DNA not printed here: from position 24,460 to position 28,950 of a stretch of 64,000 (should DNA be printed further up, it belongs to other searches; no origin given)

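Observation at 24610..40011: Two paralogous giant T9SS adhesin-like proteins bracket an HD-GYP regulator and a redox/cysteine-desulfurase cluster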

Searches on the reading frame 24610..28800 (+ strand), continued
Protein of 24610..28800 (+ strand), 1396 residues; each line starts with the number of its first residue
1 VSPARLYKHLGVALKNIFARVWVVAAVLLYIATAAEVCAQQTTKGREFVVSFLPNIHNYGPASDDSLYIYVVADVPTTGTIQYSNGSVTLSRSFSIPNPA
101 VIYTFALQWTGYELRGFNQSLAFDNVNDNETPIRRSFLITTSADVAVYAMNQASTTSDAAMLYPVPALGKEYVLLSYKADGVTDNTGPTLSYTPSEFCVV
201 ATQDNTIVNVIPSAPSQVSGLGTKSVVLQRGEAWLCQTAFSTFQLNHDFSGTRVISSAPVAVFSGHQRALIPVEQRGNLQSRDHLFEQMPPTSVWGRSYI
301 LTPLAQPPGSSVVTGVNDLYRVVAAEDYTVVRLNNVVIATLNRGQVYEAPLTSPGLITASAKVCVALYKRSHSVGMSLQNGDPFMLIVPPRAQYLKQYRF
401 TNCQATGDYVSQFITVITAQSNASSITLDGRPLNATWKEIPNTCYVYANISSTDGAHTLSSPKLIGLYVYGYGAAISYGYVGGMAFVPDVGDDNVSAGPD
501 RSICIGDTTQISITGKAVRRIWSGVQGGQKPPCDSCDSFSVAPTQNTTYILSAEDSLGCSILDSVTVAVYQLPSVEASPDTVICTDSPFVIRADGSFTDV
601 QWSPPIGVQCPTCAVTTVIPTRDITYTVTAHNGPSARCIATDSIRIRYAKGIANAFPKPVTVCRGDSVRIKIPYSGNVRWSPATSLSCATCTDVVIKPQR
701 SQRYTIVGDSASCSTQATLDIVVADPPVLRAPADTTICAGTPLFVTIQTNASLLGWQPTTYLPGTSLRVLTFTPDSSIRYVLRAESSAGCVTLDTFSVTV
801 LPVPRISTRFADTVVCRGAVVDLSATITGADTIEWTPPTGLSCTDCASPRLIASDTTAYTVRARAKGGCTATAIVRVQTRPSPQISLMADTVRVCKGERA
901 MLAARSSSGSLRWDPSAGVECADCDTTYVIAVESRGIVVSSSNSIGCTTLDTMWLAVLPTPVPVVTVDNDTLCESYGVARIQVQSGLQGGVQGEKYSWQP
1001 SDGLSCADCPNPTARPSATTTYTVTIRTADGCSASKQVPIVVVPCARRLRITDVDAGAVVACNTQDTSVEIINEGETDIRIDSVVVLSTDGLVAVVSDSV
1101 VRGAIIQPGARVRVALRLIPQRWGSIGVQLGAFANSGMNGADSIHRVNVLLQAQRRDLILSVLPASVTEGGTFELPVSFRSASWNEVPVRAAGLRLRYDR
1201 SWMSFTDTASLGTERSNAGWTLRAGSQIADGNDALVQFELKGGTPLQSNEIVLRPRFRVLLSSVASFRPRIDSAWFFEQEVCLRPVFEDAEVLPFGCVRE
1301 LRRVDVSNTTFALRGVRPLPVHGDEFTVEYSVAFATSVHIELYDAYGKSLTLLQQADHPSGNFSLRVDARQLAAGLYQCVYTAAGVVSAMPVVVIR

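Call 32: find_encoding_contigs(protein=P0143, flank=6000, max_places=1)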
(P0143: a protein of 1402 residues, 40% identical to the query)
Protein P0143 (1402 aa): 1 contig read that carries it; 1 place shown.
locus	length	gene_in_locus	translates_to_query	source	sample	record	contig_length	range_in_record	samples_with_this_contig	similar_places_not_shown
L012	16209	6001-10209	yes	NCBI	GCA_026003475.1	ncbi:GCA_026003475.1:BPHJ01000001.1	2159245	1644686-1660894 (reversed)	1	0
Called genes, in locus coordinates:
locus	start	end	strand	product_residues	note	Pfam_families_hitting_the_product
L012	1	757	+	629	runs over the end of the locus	-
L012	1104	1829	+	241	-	PF18962:Por_Secre_tail (weak)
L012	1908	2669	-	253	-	PF00149:Metallophos, PF12850:Metallophos_2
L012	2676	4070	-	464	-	PF00404:Dockerin_1 (weak)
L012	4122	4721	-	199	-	PF01029:NusB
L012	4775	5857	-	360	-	PF02812:ELFV_dehydrog_N, PF00208:ELFV_dehydrog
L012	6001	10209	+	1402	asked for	PF17517:IgGFc_binding, PF18962:Por_Secre_tail (weak)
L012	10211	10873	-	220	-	PF01300:Sua5_yciO_yrdC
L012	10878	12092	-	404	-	PF00072:Response_reg (faint), PF13581:HATPase_c_2 (weak), PF02518:HATPase_c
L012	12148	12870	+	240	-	PF01810:LysE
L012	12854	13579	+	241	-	PF01863:YgjP-like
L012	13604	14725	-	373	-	PF14072:DndB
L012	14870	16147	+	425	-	PF03952:Enolase_N, PF00113:Enolase_C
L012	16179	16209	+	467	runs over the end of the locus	PF02878:PGM_PMM_I, PF02879:PGM_PMM_II, PF02880:PGM_PMM_III, PF00408:PGM_PMM_IV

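Call 33: find_encoding_contigs(protein=P0154, flank=6000, max_places=1)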
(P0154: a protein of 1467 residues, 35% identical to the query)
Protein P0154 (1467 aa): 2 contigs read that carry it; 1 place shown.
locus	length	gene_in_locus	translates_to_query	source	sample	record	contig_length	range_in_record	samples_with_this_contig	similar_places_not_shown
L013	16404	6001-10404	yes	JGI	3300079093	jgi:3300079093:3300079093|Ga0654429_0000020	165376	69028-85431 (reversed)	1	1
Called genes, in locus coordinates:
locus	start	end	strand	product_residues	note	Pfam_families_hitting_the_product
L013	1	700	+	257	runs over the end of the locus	-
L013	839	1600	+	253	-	PF05050:Methyltransf_21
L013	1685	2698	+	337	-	PF00535:Glycos_transf_2, PF13641:Glyco_tranf_2_3 (weak)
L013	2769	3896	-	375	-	PF00903:Glyoxalase (weak), PF14696:Glyoxalase_5 (weak), PF00903:Glyoxalase, PF13669:Glyoxalase_4 (weak)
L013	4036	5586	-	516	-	PF13424:TPR_12 (faint), PF07719:TPR_2 (faint), PF17874:TPR_MalT, PF00196:GerE (weak)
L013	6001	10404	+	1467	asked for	PF17517:IgGFc_binding, PF19081:Ig_7 (faint), PF18962:Por_Secre_tail (weak)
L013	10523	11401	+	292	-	PF04338:DUF481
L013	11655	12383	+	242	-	PF00072:Response_reg, PF04397:LytTR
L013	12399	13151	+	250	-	PF01980:TrmO_N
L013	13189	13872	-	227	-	PF08713:DNA_alkylation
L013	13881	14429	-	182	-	PF08818:DUF1801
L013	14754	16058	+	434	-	PF13102:Phage_int_SAM_5, PF00589:Phage_integrase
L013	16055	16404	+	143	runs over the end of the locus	-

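Call 34: find_encoding_contigs(protein=P0132, flank=6000, max_places=1)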
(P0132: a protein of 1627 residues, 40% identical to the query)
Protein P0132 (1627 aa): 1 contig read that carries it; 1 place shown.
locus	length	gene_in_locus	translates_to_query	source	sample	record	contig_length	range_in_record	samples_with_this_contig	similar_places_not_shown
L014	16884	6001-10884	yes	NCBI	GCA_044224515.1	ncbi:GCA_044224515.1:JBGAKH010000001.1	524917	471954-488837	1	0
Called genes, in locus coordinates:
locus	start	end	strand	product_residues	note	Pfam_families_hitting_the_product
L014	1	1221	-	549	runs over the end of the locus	PF00115:COX1, PF02433:FixO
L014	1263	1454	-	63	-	PF03597:FixS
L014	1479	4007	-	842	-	PF00122:E1-E2_ATPase, PF00702:Hydrolase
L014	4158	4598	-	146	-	-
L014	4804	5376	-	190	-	PF04542:Sigma70_r2, PF08281:Sigma70_r4_2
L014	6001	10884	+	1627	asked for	PF17517:IgGFc_binding, PF19081:Ig_7 (faint)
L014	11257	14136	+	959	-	PF02347:GDC-P, PF00266:Aminotran_5 (faint), PF02347:GDC-P, PF01212:Beta_elim_lyase (weak), PF21478:GcvP2_C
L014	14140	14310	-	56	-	-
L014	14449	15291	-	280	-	PF00781:DAGK_cat, PF19279:YegS_C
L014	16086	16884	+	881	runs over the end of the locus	PF12768:Rax2, PF18962:Por_Secre_tail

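Call 62: find_encoding_contigs(protein=P0128, flank=6000, max_places=1)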
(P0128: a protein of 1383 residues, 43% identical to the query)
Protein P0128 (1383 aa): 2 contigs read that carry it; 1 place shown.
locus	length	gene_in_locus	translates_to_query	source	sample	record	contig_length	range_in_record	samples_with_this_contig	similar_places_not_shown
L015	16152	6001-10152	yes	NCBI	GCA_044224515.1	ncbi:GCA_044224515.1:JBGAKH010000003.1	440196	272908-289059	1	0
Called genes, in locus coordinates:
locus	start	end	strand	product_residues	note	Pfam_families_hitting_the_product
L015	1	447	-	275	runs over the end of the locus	PF07610:DUF1573, PF22544:HYDIN_VesB_CFA65-like_Ig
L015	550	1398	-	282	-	-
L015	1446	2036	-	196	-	PF04542:Sigma70_r2, PF08281:Sigma70_r4_2, PF04545:Sigma70_r4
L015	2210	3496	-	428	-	PF18962:Por_Secre_tail (weak)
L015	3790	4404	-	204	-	PF01029:NusB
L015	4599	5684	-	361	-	PF02812:ELFV_dehydrog_N, PF00208:ELFV_dehydrog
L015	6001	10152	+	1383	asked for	PF17517:IgGFc_binding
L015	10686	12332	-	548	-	PF13620:CarboxypepD_reg (weak)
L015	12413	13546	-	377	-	PF00266:Aminotran_5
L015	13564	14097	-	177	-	PF00633:HHH (weak), PF12826:HHH_2 (faint), PF12836:HHH_3, PF14520:HHH_5 (faint), PF14716:HHH_8 (faint)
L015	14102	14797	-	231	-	PF00485:PRK (faint), PF01121:CoaE, PF13238:AAA_18 (weak)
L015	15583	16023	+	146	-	PF13302:Acetyltransf_3, PF00583:Acetyltransf_1 (weak)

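Call 63: find_encoding_contigs(protein=P0130, flank=6000, max_places=1)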
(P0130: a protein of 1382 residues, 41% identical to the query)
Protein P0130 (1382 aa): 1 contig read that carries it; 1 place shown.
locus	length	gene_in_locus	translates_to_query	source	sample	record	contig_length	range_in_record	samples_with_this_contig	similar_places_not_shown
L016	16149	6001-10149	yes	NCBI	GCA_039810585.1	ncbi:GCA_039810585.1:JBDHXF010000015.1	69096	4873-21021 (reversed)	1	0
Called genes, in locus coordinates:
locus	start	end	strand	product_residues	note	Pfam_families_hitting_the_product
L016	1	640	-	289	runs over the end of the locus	PF07610:DUF1573, PF22544:HYDIN_VesB_CFA65-like_Ig (weak)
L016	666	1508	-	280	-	-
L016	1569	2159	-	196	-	PF04542:Sigma70_r2, PF08281:Sigma70_r4_2, PF04545:Sigma70_r4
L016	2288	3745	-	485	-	-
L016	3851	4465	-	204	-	PF01029:NusB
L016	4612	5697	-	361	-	PF02812:ELFV_dehydrog_N, PF00208:ELFV_dehydrog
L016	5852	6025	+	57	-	-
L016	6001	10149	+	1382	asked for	PF19081:Ig_7 (faint), PF17517:IgGFc_binding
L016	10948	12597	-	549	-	PF13620:CarboxypepD_reg (faint)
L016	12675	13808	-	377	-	PF00266:Aminotran_5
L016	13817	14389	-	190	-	PF14520:HHH_5 (faint), PF12836:HHH_3, PF14716:HHH_8 (faint), PF00633:HHH (weak)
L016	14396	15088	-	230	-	PF01121:CoaE, PF13238:AAA_18 (weak)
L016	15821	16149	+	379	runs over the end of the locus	-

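Call 64: find_encoding_contigs(protein=P0149, flank=6000, max_places=1)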
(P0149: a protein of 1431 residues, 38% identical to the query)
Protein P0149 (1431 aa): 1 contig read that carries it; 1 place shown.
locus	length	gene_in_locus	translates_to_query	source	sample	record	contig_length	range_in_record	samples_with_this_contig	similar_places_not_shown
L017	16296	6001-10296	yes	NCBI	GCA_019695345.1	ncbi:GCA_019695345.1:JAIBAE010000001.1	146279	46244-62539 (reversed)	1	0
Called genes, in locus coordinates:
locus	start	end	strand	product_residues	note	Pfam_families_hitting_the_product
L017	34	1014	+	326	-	PF00005:ABC_tran, PF13304:AAA_21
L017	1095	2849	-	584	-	PF05048:NosD, PF18962:Por_Secre_tail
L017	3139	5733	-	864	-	PF23383:Beta-prop_IFT140_1st (weak), PF25174:Beta-prop_THOC3, PF25175:Beta-prop_WDR5, PF23414:Beta-prop_EML_2, PF24814:WD40_Prp19, PF24817:WD40_WDHD1_1st, PF25174:Beta-prop_THOC3, PF18962:Por_Secre_tail, +8 more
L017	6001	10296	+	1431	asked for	PF17517:IgGFc_binding, PF19081:Ig_7 (faint)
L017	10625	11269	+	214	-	PF01029:NusB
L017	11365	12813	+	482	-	PF00404:Dockerin_1 (faint), PF18962:Por_Secre_tail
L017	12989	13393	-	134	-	PF01451:LMWPc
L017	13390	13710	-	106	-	PF12840:HTH_20, PF01022:HTH_5, PF13412:HTH_24 (weak)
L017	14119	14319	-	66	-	-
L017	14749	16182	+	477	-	-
